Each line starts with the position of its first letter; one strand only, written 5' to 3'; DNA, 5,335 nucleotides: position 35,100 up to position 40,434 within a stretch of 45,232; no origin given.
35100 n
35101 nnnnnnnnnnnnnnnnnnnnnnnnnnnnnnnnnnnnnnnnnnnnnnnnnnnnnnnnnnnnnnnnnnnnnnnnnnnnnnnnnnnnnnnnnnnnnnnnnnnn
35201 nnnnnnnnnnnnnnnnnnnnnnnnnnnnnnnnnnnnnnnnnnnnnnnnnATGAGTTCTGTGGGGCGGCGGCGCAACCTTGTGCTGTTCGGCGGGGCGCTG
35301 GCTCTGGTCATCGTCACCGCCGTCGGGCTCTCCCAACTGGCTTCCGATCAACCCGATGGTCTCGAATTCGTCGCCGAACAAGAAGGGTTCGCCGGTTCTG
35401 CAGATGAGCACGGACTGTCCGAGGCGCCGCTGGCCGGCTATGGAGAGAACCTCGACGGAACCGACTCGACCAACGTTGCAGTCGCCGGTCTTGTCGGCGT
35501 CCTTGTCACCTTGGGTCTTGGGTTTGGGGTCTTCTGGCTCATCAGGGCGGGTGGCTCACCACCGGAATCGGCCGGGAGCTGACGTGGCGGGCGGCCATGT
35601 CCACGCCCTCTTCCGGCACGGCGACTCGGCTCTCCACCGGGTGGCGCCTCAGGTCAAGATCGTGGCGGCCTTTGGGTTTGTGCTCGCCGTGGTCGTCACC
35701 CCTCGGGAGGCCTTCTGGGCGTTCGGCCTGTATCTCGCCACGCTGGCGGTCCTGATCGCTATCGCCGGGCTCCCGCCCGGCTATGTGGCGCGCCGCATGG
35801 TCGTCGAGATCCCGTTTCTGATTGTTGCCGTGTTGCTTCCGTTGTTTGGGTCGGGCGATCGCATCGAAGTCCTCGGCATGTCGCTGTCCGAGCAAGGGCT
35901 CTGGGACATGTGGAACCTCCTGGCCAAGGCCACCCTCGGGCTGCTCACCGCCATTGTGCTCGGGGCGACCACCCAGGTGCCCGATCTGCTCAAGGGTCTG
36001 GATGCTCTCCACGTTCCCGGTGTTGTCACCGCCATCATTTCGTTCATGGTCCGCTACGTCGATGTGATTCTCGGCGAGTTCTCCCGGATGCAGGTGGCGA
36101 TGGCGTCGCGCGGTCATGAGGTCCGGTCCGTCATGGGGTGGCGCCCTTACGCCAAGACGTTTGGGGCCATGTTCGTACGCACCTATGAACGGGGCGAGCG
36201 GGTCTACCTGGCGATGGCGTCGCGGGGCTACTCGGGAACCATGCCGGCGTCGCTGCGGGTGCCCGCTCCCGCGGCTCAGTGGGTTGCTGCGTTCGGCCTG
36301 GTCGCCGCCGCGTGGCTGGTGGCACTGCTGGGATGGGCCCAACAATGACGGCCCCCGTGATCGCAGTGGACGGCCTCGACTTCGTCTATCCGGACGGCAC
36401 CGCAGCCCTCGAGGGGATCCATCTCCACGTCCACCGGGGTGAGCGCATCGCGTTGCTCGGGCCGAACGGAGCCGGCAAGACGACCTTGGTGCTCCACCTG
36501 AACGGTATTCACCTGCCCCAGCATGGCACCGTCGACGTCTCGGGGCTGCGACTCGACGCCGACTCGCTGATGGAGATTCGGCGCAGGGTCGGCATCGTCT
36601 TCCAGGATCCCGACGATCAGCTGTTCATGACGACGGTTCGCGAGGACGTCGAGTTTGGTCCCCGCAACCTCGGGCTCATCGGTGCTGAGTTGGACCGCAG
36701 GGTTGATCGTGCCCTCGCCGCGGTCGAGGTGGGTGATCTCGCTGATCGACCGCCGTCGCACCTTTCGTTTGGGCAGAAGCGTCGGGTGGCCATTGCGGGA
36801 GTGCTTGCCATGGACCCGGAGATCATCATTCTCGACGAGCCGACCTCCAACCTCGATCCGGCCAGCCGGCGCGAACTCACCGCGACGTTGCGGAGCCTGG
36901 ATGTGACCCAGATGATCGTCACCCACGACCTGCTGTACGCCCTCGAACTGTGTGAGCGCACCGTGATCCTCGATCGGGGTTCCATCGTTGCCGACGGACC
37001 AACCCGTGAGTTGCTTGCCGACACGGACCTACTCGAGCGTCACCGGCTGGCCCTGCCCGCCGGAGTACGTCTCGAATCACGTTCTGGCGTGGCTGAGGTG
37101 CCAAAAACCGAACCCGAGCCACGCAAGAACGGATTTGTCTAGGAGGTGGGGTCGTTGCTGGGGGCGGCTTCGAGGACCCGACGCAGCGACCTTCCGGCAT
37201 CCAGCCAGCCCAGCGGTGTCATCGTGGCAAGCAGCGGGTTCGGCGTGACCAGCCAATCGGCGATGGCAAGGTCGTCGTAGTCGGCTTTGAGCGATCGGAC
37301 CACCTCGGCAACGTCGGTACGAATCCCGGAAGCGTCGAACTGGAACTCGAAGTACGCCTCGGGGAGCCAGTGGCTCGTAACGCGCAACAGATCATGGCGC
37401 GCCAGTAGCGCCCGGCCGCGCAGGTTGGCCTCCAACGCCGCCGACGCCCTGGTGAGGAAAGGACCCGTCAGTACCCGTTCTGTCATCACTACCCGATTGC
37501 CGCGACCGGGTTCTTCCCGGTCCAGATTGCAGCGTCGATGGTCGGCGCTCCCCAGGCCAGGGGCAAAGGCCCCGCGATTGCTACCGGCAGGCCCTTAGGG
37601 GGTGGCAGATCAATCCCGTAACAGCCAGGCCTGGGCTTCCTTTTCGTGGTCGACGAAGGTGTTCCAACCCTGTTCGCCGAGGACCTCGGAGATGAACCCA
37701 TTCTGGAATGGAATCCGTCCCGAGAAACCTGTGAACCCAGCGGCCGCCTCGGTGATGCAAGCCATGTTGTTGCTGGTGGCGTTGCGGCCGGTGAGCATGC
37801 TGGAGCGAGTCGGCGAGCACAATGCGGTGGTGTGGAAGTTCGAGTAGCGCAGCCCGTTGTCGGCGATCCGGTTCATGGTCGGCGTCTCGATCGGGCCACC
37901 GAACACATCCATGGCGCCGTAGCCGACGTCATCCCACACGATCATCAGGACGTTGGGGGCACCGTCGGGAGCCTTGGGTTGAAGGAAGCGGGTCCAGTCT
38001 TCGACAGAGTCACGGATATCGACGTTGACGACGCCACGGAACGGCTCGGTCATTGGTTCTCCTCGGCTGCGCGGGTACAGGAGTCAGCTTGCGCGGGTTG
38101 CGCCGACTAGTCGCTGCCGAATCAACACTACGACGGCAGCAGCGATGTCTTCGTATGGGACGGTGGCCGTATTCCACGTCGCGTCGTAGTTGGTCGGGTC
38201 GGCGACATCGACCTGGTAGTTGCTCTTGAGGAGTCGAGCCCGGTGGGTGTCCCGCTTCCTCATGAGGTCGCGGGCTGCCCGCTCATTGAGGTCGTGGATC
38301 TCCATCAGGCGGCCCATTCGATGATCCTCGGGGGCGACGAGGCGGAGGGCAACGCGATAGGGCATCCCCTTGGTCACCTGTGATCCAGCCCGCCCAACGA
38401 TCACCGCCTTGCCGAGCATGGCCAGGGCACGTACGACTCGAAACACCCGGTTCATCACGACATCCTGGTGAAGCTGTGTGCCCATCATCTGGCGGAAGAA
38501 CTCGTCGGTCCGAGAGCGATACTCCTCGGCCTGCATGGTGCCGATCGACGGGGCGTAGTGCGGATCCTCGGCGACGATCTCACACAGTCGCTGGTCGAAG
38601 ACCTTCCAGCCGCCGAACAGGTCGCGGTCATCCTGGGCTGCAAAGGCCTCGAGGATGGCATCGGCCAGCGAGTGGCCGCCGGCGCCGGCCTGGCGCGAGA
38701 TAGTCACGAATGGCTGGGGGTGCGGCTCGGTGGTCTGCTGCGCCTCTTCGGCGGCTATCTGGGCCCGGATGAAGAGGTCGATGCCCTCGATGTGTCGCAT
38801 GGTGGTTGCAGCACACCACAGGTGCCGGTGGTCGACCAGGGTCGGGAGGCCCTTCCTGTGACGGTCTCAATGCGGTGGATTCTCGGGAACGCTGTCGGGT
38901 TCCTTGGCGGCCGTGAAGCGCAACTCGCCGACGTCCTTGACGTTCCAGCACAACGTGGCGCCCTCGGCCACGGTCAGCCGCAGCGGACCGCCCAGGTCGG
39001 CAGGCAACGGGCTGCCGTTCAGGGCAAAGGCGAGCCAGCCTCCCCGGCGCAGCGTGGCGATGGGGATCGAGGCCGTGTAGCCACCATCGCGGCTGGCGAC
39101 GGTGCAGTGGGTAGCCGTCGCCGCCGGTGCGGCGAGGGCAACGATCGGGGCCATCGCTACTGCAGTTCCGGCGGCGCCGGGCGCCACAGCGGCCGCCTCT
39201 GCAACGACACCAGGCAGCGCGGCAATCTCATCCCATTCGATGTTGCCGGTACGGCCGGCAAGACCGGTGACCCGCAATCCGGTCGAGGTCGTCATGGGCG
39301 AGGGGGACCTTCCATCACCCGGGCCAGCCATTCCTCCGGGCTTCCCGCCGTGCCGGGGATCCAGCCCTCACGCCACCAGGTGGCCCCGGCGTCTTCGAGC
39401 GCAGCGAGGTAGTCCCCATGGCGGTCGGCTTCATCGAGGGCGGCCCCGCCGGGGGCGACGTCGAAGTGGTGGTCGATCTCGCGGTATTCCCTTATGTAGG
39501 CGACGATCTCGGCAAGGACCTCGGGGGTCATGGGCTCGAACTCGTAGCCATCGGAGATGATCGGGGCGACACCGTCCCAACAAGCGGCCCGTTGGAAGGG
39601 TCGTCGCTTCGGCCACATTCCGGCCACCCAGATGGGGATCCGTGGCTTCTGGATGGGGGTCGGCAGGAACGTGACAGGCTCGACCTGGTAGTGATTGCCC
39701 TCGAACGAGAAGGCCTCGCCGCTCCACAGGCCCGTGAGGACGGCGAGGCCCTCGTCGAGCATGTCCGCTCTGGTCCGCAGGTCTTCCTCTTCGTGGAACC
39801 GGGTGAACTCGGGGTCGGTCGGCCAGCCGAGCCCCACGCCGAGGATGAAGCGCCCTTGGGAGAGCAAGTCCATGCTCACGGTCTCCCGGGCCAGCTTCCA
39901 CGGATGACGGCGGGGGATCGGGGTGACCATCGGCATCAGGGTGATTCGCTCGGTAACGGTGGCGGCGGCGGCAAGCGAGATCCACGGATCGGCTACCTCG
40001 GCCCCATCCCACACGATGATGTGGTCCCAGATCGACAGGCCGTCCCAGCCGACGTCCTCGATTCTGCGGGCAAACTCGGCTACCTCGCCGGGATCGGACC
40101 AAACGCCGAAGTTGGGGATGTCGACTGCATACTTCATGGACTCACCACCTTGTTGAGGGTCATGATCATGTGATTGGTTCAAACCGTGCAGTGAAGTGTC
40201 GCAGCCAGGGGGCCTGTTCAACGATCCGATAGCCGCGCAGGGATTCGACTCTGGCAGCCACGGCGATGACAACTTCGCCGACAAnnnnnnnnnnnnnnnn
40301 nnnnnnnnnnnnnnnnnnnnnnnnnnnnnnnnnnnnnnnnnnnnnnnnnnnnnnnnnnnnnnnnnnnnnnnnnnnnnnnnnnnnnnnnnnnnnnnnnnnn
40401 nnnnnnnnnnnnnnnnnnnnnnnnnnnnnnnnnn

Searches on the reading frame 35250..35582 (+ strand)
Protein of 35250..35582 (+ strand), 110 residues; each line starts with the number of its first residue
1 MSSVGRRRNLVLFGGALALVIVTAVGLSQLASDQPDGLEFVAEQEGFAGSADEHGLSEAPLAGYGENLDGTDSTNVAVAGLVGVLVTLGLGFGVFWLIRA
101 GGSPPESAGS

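Call 5: search_protein_families(library=pfam, proteins=[window:35250-35582:+])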
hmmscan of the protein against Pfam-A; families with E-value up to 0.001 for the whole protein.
window:35250-35582:+ (110 aa): 1 family
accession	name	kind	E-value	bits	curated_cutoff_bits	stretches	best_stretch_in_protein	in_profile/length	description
PF13190.11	PDGLE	-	1.4e-15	57.4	27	1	14-99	5-101/102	PDGLE domain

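Call 10: search_protein_families(library=ncbifam, proteins=[window:35250-35582:+])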
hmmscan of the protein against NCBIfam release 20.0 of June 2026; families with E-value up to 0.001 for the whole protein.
window:35250-35582:+ (110 aa): 5 families
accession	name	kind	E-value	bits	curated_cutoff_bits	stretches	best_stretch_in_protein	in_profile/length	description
NF004932.0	PRK06287.1-3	equivalog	7.1e-07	29.5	191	1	15-106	11-100/105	cobalt transport protein CbiN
NF004934.0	PRK06287.1-5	equivalog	2.1e-05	24.6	115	1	9-99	5-97/99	cobalt transport protein CbiN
NF004931.0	PRK06287.1-2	equivalog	8.7e-05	22.7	142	0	10-99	6-101/107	cobalt transport protein CbiN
NF004930.0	PRK06287.1-1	subfamily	0.00041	20.2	142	0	7-94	3-101/110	cobalt transport protein CbiN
NF004933.0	PRK06287.1-4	equivalog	0.00077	19.7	238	0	14-97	22-113/122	cobalt transport protein CbiN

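Call 36: search_solved_structures(query=window:35250-35582:+, max_evalue=1)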
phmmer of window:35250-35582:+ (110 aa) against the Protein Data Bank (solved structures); distinct sequences matched with E-value up to 1: 0.

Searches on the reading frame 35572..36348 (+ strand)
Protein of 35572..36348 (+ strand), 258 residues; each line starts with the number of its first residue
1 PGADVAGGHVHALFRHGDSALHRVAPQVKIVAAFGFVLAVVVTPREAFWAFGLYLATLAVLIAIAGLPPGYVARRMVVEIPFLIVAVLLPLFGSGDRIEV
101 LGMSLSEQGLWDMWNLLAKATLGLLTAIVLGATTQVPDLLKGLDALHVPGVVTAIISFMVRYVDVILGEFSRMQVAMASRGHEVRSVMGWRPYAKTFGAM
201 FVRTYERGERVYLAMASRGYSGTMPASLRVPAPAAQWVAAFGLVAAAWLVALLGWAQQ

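Call 5: search_protein_families(library=pfam, proteins=[window:35572-36348:+])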
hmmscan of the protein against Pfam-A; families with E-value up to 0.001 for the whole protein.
window:35572-36348:+ (258 aa): 1 family
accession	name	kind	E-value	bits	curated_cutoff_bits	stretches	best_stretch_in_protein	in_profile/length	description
PF02361.21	CbiQ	-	6.6e-36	124.4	25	1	19-222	3-210/216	Cobalt transport protein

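Call 10: search_protein_families(library=ncbifam, proteins=[window:35572-36348:+])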
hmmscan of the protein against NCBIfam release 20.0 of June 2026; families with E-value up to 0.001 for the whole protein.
window:35572-36348:+ (258 aa): 1 family
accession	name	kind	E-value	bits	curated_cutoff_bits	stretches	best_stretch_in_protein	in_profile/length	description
TIGR02454.1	ECF_T_CbiQ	equivalog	1.1e-43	149.3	111.8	1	24-218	1-200/200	cobalt ECF transporter T component CbiQ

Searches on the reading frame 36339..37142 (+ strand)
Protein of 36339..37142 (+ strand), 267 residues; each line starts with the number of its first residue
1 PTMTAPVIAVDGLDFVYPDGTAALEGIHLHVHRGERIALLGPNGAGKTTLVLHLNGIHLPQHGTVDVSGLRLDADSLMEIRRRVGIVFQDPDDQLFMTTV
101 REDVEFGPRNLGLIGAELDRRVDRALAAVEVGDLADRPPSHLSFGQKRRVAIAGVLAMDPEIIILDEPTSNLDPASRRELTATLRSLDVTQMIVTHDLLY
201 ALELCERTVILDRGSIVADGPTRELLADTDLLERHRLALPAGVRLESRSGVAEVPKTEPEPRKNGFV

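Call 5: search_protein_families(library=pfam, proteins=[window:36339-37142:+])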
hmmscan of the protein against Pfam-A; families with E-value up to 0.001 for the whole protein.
window:36339-37142:+ (267 aa): 4 families
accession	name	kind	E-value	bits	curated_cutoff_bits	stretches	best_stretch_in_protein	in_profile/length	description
PF00005.33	ABC_tran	-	2.3e-33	116.1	25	1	24-170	1-137/137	ABC transporter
PF13304.12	AAA_21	-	5.8e-12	46.7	27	1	108-195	220-297/304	AAA domain, putative AbiEii toxin, Type IV TA system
PF02463.25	SMC_N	-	5.4e-05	23.2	40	0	141-195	136-195/220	RecF/RecN/SMC N terminal domain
PF13481.12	AAA_25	-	0.00077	19.6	27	0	27-54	26-53/195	AAA domain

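Call 10: search_protein_families(library=ncbifam, proteins=[window:36339-37142:+])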
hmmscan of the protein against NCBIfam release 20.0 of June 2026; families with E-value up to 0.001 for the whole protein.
window:36339-37142:+ (267 aa): 188 families (the best 25 are shown)
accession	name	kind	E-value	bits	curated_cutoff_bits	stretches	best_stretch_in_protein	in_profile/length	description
TIGR04520.1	ECF_ATPase_1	equivalog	1.2e-70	238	315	1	8-247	1-245/269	energy-coupling factor transporter ATPase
TIGR04521.1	ECF_ATPase_2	equivalog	4.1e-69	232.7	330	1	8-247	1-254/279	energy-coupling factor transporter ATPase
NF010157.0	PRK13636.1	equivalog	7.3e-67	225.5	463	1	6-240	4-244/285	cobalt transporter ATP-binding subunit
NF010171.0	PRK13652.1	equivalog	2.9e-66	223.4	476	1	10-244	6-244/277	cobalt transporter ATP-binding subunit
TIGR01166.1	cbiO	subfamily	2.4e-65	219.6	211.8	1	17-197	1-186/190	cobalt ABC transporter, ATP-binding protein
NF010156.0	PRK13635.1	equivalog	8.9e-64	215.3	392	1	4-249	2-251/279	energy-coupling factor ABC transporter ATP-binding protein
NF010158.0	PRK13637.1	equivalog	9e-57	192.4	390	1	8-241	3-248/287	energy-coupling factor transporter ATPase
NF010155.0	PRK13634.1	equivalog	1.6e-55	188.4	413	1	19-247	18-255/290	energy-coupling factor ABC transporter ATP-binding protein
NF010170.0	PRK13651.1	equivalog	1.1e-53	182.3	432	2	77-240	100-267/308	cobalt transporter ATP-binding subunit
NF010159.0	PRK13638.1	equivalog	7.9e-47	159.8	489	1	8-259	2-256/271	energy-coupling factor ABC transporter ATP-binding protein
NF010167.0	PRK13648.1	subfamily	1.4e-46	159.1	241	1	6-247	6-251/269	energy-coupling factor transporter ATPase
TIGR01188.1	drrA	subfamily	4.9e-44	150.8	312.45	1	20-227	5-213/302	daunorubicin resistance ABC transporter, ATP-binding protein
NF010166.0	PRK13646.1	equivalog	5.2e-44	150.6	458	1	12-246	7-254/286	energy-coupling factor transporter ATPase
NF010153.0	PRK13631.1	equivalog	9.8e-44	149.6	463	1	21-241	39-279/320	cobalt transporter ATP-binding subunit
TIGR03375.1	type_I_sec_LssB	subfamily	1.5e-41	142.5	693.1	1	8-227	466-690/696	type I secretion system permease/ATPase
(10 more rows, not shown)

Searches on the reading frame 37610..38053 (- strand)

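Call 20: search_protein_families(library=pfam, proteins=[window:37610-38053:-])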
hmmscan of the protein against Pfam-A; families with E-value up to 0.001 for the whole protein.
window:37610-38053:- (147 aa): 1 family
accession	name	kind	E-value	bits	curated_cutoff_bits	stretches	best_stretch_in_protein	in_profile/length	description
PF00884.28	Sulfatase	-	2.9e-18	66.7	25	1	33-139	1-101/301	Sulfatase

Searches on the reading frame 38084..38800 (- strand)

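Call 20: search_protein_families(library=pfam, proteins=[window:38084-38800:-])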
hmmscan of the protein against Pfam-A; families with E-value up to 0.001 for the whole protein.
window:38084-38800:- (238 aa): 1 family
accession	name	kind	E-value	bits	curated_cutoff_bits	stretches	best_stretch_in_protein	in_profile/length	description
PF13189.12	Cytidylate_kin2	-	3.1e-25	89.8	28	1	32-212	2-175/176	Cytidylate kinase-like family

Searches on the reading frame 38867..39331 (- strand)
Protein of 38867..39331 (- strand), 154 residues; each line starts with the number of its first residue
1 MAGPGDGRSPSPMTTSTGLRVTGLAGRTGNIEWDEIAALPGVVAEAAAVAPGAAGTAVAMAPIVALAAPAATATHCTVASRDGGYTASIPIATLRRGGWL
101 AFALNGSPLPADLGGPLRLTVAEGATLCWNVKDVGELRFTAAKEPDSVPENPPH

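Call 20: search_protein_families(library=pfam, proteins=[window:38867-39331:-])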
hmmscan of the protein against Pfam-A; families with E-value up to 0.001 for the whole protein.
window:38867-39331:- (154 aa): 1 family
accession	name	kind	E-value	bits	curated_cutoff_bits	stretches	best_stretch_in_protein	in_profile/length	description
PF00174.25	Oxidored_molyb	-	1.5e-12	47.9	24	1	57-144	73-165/169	Oxidoreductase molybdopterin binding domain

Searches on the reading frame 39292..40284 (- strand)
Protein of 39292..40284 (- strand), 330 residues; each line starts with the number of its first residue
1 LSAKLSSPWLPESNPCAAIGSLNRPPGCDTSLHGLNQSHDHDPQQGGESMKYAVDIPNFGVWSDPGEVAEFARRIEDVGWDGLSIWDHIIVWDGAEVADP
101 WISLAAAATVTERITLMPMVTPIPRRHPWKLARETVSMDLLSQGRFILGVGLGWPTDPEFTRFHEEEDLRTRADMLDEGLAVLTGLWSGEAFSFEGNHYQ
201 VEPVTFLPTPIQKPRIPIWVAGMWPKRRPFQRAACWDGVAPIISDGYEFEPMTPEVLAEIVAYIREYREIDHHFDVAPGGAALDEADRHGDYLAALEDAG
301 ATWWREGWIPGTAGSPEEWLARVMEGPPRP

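Call 20: search_protein_families(library=pfam, proteins=[window:39292-40284:-])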
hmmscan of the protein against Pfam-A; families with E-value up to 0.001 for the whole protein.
window:39292-40284:- (330 aa): 1 family
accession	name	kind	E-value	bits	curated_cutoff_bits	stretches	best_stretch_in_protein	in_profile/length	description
PF00296.26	Bac_luciferase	-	6.4e-40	137.9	27.9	1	63-227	20-177/314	Luciferase-like monooxygenase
